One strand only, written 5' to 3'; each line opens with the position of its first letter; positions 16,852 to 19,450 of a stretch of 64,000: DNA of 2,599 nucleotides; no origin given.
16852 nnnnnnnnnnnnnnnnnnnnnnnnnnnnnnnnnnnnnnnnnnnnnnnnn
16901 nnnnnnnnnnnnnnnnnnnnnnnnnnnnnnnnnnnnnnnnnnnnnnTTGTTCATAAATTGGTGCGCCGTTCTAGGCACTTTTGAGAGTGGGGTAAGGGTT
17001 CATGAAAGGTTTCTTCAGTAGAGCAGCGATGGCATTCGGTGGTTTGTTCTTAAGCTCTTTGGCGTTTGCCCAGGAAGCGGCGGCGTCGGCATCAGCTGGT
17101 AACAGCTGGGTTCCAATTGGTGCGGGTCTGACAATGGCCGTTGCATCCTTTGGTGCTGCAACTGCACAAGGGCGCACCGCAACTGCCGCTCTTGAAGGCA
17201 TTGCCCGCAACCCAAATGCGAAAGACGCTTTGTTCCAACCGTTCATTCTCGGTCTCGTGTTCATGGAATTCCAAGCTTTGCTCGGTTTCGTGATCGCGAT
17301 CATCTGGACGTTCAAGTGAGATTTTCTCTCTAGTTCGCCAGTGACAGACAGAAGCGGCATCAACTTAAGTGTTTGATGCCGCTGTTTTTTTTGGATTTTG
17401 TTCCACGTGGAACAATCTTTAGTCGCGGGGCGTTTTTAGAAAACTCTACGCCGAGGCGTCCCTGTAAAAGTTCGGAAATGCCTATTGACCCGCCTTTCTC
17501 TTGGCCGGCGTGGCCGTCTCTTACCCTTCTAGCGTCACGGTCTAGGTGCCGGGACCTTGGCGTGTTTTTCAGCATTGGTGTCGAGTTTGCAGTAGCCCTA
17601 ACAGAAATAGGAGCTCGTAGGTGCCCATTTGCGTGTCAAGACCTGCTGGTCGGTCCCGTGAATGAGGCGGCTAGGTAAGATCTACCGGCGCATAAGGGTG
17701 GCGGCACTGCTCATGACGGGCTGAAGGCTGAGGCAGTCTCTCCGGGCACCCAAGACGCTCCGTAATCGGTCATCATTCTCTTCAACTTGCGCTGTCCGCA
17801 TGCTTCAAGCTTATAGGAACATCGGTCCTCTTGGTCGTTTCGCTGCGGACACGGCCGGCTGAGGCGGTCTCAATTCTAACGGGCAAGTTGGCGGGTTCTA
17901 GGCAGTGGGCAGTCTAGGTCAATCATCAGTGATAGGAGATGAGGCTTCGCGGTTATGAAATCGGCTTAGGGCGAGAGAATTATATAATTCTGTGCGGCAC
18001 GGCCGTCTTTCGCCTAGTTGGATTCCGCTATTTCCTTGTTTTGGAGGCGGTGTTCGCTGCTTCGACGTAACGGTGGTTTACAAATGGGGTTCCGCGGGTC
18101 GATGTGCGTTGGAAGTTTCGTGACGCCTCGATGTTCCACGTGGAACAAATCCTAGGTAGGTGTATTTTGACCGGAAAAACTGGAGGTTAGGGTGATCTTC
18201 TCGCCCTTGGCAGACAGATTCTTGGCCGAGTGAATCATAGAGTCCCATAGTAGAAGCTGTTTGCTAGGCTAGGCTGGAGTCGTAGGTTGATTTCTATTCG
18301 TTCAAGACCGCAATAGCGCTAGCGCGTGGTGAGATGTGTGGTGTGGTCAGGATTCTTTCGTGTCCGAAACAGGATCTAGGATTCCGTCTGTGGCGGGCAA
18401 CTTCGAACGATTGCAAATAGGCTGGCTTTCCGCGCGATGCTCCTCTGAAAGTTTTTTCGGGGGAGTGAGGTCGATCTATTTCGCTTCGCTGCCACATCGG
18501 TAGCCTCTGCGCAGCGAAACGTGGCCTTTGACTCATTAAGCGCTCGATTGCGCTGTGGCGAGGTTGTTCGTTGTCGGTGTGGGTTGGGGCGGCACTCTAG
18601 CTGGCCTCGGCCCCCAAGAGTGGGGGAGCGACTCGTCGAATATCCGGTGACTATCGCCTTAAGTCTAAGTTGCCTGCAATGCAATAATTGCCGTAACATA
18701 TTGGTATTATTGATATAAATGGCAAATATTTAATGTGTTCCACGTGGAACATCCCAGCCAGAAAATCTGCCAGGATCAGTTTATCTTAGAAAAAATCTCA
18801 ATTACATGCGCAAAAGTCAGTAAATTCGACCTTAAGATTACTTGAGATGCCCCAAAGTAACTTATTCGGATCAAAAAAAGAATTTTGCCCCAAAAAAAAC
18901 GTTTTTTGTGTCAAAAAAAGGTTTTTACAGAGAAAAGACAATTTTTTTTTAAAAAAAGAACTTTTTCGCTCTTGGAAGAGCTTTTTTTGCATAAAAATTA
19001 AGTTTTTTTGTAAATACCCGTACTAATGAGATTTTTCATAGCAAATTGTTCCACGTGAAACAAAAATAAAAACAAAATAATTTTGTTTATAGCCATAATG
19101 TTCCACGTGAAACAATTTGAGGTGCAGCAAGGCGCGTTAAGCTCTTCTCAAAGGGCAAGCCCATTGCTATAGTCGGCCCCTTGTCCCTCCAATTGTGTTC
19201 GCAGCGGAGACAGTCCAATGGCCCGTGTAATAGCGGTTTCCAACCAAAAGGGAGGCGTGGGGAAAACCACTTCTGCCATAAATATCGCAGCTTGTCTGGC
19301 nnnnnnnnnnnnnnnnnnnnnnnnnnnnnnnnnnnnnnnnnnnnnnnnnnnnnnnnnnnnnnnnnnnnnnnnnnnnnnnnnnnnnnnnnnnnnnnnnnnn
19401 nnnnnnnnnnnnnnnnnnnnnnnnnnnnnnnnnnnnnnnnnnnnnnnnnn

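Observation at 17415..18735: About 1.3 kb of GC-normal, all-frames-closed sequence between parS sites: large ncRNA, decayed genes or protein scaffold?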

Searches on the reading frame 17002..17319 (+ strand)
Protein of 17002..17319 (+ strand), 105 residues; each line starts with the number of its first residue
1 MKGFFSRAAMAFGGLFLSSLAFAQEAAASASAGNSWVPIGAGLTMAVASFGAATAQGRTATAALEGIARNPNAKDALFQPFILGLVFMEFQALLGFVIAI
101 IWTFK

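Call 16: find_encoding_contigs(protein=window:17002-17319:+, flank=6000, max_places=10)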
Protein window:17002-17319:+ (105 aa): 5 contigs read that carry it; 5 places shown.
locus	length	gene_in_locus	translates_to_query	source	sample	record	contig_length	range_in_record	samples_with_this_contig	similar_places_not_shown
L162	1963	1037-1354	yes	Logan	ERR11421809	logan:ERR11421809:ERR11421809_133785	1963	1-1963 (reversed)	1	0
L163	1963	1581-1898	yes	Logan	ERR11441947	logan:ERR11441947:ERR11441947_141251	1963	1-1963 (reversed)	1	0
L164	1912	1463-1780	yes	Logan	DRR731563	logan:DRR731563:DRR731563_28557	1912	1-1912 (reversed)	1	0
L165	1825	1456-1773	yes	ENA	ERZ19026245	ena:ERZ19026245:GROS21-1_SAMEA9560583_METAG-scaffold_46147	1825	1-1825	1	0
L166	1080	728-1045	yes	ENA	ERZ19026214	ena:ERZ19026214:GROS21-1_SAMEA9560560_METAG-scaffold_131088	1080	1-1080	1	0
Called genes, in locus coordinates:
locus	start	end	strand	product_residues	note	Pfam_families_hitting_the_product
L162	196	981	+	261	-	PF00119:ATP-synt_A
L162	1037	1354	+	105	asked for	PF00137:ATP-synt_C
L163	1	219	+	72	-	?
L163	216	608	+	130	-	-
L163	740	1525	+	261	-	PF00119:ATP-synt_A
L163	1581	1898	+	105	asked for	PF00137:ATP-synt_C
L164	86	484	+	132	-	-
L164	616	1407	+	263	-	PF00119:ATP-synt_A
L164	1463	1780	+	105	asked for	PF00137:ATP-synt_C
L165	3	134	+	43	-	?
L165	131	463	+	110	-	-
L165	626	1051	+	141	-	-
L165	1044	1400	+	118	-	PF00119:ATP-synt_A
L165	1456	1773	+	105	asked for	PF00137:ATP-synt_C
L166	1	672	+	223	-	?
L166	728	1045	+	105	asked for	PF00137:ATP-synt_C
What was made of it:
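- Tried and rejected: Exact look-up of AtpE (call 16).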

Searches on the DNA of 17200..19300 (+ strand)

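Call 5: search_rna_families(source=window, start=17200, end=19300, threshold=evalue, max_evalue=5, show_alignments=3)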
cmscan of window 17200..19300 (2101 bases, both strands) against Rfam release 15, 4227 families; matches with E-value up to 5: 6.
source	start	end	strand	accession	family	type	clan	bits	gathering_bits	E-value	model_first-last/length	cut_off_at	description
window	18887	18988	+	RF02747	FtrA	Gene; sRNA;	-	27.7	134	0.26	1-111/111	no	Francisella sRNA A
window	18890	18983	-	RF00515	PyrR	Cis-reg;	-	25.2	54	1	1-115/115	no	PyrR binding site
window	18891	18986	+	RF04184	BTnc060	Gene; sRNA;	-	22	228.9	1.4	1-213/213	no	Bacteroides sRNA BTnc060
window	18898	18991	+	RF00515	PyrR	Cis-reg;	-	22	54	4.1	1-115/115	no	PyrR binding site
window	18920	19018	+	RF03940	MIR9563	Gene; miRNA;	-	19.3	90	2.3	1-127/127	no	MIR9563 microRNA precursor family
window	18525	18639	+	RF01752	psaA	Cis-reg;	-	13.9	50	2.8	1-197/197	no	psaA RNA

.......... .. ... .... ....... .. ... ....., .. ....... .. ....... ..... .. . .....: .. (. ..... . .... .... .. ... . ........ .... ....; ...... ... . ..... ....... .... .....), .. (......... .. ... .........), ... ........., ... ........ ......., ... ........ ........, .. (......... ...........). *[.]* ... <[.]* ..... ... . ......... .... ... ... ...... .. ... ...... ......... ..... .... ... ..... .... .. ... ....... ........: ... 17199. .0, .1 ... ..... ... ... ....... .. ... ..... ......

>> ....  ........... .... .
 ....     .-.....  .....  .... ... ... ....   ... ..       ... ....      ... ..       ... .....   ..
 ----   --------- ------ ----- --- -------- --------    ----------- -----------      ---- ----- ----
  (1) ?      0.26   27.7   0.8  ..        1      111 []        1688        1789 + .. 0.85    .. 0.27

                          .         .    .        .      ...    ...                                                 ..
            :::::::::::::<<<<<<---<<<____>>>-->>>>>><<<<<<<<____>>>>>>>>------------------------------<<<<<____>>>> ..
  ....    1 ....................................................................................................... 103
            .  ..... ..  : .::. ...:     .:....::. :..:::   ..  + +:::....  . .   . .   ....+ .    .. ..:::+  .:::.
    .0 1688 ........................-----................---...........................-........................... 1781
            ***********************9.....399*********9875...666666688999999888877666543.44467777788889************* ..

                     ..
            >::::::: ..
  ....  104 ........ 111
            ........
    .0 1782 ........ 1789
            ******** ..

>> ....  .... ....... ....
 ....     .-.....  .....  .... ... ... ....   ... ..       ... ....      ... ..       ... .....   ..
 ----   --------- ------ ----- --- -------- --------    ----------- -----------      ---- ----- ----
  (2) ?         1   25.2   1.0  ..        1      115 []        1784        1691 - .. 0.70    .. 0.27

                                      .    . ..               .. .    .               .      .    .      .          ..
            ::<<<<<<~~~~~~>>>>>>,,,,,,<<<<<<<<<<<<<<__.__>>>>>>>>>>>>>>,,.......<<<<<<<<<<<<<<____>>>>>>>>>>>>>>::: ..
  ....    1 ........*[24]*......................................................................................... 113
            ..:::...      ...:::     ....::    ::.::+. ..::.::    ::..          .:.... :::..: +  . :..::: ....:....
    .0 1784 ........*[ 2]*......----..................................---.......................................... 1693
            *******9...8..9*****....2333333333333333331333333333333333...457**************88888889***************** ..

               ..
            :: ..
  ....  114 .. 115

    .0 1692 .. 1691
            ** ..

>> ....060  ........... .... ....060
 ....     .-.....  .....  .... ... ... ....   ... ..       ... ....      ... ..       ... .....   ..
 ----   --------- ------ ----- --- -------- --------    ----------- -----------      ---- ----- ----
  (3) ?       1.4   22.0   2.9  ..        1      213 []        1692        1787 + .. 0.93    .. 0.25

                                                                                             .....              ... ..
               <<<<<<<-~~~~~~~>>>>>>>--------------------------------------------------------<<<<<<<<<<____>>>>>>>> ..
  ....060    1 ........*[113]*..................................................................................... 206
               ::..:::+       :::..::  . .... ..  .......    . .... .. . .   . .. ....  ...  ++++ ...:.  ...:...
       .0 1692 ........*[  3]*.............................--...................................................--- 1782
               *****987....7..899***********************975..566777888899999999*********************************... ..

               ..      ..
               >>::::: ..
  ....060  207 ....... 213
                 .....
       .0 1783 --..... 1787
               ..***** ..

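Call 70: search_dna_similar(query=window:17415-18735:+, collection=plasmids, mode=distant, max_evalue=0.001, max_rows=8)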
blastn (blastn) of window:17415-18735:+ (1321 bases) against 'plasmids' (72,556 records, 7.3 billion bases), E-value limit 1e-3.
No match.

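Call 71: search_dna_similar(query=window:17415-18735:+, collection=phages, mode=distant, max_evalue=0.001, max_rows=8)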
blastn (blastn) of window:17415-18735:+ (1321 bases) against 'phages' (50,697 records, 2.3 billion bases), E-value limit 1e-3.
No match.
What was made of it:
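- On Mobile element, phage or plasmid remnant: No blastn match in the plasmid or phage collections (calls 70, 71).
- No match in the plasmid or phage collections (calls 70, 71).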
